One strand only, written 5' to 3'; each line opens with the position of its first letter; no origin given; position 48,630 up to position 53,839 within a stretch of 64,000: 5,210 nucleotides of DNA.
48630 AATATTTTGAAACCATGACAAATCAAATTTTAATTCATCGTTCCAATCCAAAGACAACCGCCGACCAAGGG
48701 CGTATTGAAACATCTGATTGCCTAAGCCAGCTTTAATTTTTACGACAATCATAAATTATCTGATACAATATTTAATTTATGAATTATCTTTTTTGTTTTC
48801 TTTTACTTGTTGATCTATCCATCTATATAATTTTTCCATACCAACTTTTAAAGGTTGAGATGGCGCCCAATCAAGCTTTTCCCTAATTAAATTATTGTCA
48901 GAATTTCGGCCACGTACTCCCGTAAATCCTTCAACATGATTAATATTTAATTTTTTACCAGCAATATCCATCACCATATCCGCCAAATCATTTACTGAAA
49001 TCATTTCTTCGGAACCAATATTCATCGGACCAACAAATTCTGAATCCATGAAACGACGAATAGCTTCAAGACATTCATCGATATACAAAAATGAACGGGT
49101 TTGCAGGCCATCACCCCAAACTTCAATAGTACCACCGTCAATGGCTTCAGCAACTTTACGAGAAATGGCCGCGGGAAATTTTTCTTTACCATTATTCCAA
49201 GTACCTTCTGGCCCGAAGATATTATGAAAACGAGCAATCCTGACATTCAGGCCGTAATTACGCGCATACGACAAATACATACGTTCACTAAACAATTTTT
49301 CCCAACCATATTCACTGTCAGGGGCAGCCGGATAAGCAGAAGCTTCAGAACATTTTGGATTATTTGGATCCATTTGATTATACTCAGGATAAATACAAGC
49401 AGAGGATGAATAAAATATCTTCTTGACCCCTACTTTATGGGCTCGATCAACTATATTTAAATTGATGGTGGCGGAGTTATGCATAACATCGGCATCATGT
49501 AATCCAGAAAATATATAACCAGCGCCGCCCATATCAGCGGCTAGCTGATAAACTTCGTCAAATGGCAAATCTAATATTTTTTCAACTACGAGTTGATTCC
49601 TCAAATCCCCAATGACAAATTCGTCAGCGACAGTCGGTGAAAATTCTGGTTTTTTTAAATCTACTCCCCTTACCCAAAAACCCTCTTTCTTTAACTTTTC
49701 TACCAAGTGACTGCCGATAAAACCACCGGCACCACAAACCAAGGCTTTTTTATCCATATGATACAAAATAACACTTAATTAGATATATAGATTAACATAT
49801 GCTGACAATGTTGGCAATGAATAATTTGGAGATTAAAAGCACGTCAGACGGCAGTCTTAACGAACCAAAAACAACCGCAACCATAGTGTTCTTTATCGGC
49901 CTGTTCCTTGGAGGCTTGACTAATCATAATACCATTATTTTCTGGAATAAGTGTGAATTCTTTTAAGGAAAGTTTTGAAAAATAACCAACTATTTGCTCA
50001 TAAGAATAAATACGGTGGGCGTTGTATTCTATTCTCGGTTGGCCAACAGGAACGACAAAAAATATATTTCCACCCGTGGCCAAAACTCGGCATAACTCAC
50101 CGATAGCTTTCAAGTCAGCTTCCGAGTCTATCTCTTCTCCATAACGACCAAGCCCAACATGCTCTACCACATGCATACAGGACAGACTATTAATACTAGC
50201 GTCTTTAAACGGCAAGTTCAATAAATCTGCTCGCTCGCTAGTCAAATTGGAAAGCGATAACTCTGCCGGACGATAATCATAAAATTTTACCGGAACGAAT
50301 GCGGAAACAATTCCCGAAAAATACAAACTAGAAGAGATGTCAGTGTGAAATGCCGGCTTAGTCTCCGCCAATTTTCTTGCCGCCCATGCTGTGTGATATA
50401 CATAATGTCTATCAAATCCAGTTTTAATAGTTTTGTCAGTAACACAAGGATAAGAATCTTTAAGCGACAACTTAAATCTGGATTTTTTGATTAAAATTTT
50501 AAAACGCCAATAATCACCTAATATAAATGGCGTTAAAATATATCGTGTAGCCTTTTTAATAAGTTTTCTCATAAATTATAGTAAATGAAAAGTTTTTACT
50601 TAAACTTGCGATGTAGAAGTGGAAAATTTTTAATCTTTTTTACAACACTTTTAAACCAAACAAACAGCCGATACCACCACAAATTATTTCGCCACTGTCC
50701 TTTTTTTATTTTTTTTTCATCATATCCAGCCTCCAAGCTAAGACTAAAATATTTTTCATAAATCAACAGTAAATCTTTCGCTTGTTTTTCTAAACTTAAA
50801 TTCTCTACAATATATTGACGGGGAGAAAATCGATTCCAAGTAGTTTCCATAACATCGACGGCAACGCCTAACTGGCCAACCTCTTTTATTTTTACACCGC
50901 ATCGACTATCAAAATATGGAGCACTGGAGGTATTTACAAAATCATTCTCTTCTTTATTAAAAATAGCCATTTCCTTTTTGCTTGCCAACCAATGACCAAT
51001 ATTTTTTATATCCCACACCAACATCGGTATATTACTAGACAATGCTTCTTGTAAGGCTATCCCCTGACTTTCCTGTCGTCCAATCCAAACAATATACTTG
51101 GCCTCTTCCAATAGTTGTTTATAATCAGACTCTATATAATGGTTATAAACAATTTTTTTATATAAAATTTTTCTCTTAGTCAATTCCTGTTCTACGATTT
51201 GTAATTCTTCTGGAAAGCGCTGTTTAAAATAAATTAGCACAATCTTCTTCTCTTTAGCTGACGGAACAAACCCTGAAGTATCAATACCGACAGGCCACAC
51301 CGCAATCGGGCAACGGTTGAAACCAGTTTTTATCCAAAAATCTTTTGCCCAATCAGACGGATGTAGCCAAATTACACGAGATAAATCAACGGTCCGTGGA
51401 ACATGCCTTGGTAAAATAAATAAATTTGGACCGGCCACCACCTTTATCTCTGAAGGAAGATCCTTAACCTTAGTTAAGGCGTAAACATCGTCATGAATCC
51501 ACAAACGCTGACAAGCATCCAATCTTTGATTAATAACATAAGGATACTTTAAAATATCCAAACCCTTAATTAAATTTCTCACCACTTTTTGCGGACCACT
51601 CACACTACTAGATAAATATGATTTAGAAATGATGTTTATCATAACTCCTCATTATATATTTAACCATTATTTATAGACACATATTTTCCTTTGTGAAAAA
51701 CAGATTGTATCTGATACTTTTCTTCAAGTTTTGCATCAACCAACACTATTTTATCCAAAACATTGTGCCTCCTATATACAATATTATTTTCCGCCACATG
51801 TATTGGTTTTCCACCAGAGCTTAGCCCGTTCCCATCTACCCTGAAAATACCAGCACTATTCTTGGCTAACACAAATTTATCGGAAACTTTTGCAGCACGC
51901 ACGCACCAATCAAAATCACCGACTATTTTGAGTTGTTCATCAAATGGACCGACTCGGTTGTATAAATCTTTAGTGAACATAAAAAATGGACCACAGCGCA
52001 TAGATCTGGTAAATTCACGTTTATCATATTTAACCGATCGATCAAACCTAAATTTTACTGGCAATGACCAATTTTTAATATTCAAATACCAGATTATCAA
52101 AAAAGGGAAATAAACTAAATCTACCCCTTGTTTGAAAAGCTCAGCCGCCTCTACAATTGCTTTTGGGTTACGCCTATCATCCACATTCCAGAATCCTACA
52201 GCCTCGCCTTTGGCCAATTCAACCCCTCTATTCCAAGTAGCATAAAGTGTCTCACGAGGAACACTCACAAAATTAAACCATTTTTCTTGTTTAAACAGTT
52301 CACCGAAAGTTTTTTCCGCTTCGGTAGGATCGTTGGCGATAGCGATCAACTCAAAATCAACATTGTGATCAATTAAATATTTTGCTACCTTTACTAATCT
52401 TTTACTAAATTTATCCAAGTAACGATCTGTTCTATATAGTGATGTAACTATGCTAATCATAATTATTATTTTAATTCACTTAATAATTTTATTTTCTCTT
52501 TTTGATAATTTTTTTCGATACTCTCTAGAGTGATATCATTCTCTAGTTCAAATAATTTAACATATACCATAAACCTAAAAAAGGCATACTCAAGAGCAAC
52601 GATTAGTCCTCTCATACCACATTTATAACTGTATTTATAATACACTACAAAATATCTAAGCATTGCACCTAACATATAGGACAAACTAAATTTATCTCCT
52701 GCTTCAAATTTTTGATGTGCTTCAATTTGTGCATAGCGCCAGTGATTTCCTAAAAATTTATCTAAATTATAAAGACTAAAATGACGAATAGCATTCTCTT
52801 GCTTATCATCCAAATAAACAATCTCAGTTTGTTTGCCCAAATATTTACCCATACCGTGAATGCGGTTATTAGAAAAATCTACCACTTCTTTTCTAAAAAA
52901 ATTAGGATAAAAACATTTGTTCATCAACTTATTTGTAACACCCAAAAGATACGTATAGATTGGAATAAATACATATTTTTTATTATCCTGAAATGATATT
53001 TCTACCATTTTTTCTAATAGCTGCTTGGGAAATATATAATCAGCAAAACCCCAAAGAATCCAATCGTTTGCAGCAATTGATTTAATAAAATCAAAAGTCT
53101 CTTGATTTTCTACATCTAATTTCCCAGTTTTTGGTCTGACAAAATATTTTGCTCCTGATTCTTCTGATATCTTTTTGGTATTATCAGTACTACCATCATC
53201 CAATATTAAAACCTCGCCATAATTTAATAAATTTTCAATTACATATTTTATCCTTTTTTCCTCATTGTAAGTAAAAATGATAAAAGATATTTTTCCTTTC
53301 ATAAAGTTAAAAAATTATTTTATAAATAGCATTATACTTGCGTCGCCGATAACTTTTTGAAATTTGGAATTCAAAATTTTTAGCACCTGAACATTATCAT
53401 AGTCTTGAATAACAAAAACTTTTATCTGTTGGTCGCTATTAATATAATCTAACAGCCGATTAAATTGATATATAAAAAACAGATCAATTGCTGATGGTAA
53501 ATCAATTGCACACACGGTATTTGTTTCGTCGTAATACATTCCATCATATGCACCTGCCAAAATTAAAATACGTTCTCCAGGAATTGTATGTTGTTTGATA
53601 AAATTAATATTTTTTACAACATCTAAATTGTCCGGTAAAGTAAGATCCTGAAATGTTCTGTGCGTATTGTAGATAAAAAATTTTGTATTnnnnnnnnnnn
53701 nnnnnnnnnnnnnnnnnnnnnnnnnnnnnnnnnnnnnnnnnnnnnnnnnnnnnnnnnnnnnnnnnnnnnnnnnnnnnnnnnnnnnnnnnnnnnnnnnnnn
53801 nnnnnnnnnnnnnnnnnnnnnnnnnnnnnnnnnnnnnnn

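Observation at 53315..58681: Tandem paralogous ~890-aa polytopic membrane proteins in the glycan locus: candidate undescribed GT-C-like polymerase/transferase family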

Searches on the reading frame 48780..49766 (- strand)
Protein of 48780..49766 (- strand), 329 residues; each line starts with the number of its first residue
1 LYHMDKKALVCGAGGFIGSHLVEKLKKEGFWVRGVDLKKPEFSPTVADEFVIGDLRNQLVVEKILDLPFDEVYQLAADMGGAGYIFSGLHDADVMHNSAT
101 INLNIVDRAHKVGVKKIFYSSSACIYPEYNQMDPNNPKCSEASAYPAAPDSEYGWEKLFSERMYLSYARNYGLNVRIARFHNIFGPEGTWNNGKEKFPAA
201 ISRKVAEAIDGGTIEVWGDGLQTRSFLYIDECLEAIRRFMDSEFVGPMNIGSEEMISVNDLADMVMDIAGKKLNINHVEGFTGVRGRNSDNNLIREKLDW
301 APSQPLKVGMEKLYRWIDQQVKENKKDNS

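Call 12: search_protein_families(library=pfam, proteins=[window:48780-49766:-], max_evalue=0.001)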
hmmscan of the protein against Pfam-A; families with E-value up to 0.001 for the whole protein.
window:48780-49766:- (329 aa): 6 families
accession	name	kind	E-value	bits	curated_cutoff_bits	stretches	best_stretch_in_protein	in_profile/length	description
PF01370.27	Epimerase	-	2.7e-43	148.5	20.9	1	8-251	1-240/240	NAD dependent epimerase/dehydratase family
PF16363.11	GDP_Man_Dehyd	-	2.3e-24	86.9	27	1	9-277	1-274/332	GDP-mannose 4,6 dehydratase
PF01073.25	3Beta_HSD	-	4.8e-07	29.5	22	1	9-166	1-159/280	3-beta hydroxysteroid dehydrogenase/isomerase family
PF05368.20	NmrA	-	1.5e-06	28.5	27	1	4-137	1-122/298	NmrA-like family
PF13460.12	NAD_binding_10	-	1.5e-05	25.4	27.2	1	12-131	1-107/184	NAD(P)H-binding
PF07993.18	NAD_binding_4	-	8e-05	22.3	20.1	0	106-195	120-220/258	Male sterility protein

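Call 81: search_protein_families(library=ncbifam, proteins=[window:48780-49766:-], max_evalue=0.00001)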
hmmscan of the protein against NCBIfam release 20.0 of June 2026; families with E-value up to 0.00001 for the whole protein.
window:48780-49766:- (329 aa): 17 families
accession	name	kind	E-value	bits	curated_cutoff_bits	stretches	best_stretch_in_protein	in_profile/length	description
NF047922.1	GDPFucSynFcl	equivalog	2.5e-30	106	500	1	5-320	2-304/308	GDP-L-fucose synthase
TIGR04180.1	EDH_00030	hypoth_equivalog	8.2e-24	84.2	475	1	9-279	2-266/297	NAD-dependent 4,6-dehydratase LegB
TIGR01179.1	galE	equivalog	1.5e-21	76.6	262.3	1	8-321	2-329/332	UDP-glucose 4-epimerase GalE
TIGR01181.1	dTDP_gluc_dehyt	equivalog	8.6e-21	74.3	365.1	1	8-320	2-314/321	dTDP-glucose 4,6-dehydratase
TIGR02197.1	heptose_epim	equivalog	8.6e-18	64.6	274.6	1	9-316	2-312/316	ADP-glyceromanno-heptose 6-epimerase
NF008872.0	PRK11908.1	equivalog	2.6e-14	53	294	1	6-271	2-273/349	bifunctional UDP-4-keto-pentose/UDP-xylose synthase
TIGR03466.1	HpnA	hypoth_equivalog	5e-12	45.4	367.65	1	7-177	2-164/327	hopanoid-associated sugar epimerase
NF005998.1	PRK08125.1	equivalog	1.6e-11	43.3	777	1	5-291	315-607/649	bifunctional UDP-4-amino-4-deoxy-L-arabinose formyltransferase/UDP-glucuronic acid oxidase ArnA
NF011728.1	PRK15181.1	equivalog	1.5e-10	40.6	760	1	7-235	17-244/348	Vi polysaccharide biosynthesis UDP-N-acetylglucosaminuronic acid C-4 epimerase TviC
NF007490.0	PRK10084.1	subfamily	4.7e-10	39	649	1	127-318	143-335/361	dTDP-glucose 4,6-dehydratase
NF007582.0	PRK10217.1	equivalog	1.7e-09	37.2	698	1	140-317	149-331/355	dTDP-glucose 4,6-dehydratase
NF042422.1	oxyalk_red_OleD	equivalog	7.4e-09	35.4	580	1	7-261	2-236/329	2-alkyl-3-oxoalkanoate reductase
NF041015.1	UDPsulfquin_syn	equivalog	8e-09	34.9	575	1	49-277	69-321/384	UDP-sulfoquinovose synthase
NF007956.0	PRK10675.1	subfamily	8.4e-09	35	394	1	8-318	3-330/338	UDP-glucose 4-epimerase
NF058621.1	DiazavRedAvaA7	equivalog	7.7e-08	32.3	400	1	8-255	3-234/304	3-diazoavenalumate denitrifying reductase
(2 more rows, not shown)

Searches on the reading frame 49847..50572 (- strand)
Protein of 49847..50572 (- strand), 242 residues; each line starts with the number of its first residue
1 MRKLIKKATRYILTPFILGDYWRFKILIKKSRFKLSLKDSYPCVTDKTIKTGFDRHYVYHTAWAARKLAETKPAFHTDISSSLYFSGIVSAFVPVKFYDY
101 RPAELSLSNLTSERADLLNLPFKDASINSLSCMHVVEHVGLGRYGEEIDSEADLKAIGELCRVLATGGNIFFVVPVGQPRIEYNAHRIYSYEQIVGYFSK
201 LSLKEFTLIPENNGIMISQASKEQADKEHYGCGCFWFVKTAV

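Call 12: search_protein_families(library=pfam, proteins=[window:49847-50572:-], max_evalue=0.001)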
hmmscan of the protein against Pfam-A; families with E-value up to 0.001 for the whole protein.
window:49847-50572:- (242 aa): 2 families
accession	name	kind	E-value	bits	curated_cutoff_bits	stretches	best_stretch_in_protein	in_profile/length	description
PF03269.20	DUF268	-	5.3e-13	49.6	25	1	131-190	67-126/176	Caenorhabditis protein of unknown function, DUF268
PF08241.18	Methyltransf_11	-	0.00015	22.7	21.2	1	110-172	44-95/95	Methyltransferase domain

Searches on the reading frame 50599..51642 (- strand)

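Call 12: search_protein_families(library=pfam, proteins=[window:50599-51642:-], max_evalue=0.001)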
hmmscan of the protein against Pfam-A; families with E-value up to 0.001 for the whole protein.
window:50599-51642:- (348 aa): 0 families

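Call 76: search_protein_families(library=pfam, proteins=[window:50599-51642:-], max_evalue=0.001)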
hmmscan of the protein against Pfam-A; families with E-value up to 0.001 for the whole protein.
window:50599-51642:- (348 aa): 0 families

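Call 81: search_protein_families(library=ncbifam, proteins=[window:50599-51642:-], max_evalue=0.00001)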
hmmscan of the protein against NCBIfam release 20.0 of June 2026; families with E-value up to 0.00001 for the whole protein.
window:50599-51642:- (348 aa): 1 family
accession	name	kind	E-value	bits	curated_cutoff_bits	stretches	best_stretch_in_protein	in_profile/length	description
NF053513.1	Gtran_IagA_BgsA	equivalog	2.5e-06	26.7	460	0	162-237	216-291/333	LTA glycolipid anchor biosynthesis glycosyltransferase, IagA/BgsA family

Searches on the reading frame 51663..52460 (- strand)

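Call 12: search_protein_families(library=pfam, proteins=[window:51663-52460:-], max_evalue=0.001)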
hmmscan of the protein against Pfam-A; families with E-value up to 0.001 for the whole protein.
window:51663-52460:- (266 aa): 1 family
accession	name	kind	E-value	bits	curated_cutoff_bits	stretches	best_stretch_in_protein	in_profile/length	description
PF00535.33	Glycos_transf_2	-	9.8e-06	26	23.3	1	25-170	23-167/168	Glycosyl transferase family 2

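Call 81: search_protein_families(library=ncbifam, proteins=[window:51663-52460:-], max_evalue=0.00001)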
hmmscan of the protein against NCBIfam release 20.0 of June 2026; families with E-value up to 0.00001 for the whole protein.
window:51663-52460:- (266 aa): 0 families

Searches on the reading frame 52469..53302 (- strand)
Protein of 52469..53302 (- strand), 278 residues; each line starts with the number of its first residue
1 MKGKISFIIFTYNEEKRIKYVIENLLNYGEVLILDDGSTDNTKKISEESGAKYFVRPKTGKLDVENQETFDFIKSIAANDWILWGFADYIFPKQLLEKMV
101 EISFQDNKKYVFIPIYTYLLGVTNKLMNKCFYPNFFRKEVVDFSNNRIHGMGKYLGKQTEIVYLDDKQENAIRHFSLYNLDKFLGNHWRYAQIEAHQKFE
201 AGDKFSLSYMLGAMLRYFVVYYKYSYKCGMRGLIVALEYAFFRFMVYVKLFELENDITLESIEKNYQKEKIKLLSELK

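Call 12: search_protein_families(library=pfam, proteins=[window:52469-53302:-], max_evalue=0.001)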
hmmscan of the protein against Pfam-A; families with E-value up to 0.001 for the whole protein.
window:52469-53302:- (278 aa): 1 family
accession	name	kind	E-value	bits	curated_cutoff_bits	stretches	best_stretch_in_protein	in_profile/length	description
PF00535.33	Glycos_transf_2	-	1.3e-14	55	23.3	1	6-136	1-137/168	Glycosyl transferase family 2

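Call 81: search_protein_families(library=ncbifam, proteins=[window:52469-53302:-], max_evalue=0.00001)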
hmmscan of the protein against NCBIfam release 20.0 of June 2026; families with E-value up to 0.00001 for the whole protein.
window:52469-53302:- (278 aa): 2 families
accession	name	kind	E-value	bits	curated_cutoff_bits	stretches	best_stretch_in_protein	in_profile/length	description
TIGR04182.1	glyco_TIGR04182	equivalog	2.7e-09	36.9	325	1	5-73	2-71/293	S-layer glycoprotein N-glycosyltransferase AglJ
TIGR04283.1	glyco_like_mftF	equivalog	3.2e-07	30.2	182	1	5-109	1-103/221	TIGR04283 family arsenosugar biosynthesis glycosyltransferase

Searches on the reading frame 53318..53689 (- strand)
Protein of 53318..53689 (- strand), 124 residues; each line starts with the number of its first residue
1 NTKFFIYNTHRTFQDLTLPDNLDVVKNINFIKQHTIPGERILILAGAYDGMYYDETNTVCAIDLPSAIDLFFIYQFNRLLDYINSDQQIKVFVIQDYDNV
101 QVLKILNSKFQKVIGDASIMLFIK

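Call 88: search_solved_structures(query=window:53318-53689:-, max_evalue=10)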
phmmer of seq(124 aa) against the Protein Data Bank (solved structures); distinct sequences matched with E-value up to 10: 2.
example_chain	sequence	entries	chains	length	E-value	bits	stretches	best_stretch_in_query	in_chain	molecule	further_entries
9lji_R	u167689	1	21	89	0.25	14.9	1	66-119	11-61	Gamma-interferon-inducible protein 16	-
9muf_A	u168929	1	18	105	0.34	14.4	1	66-119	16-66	Gamma-interferon-inducible protein 16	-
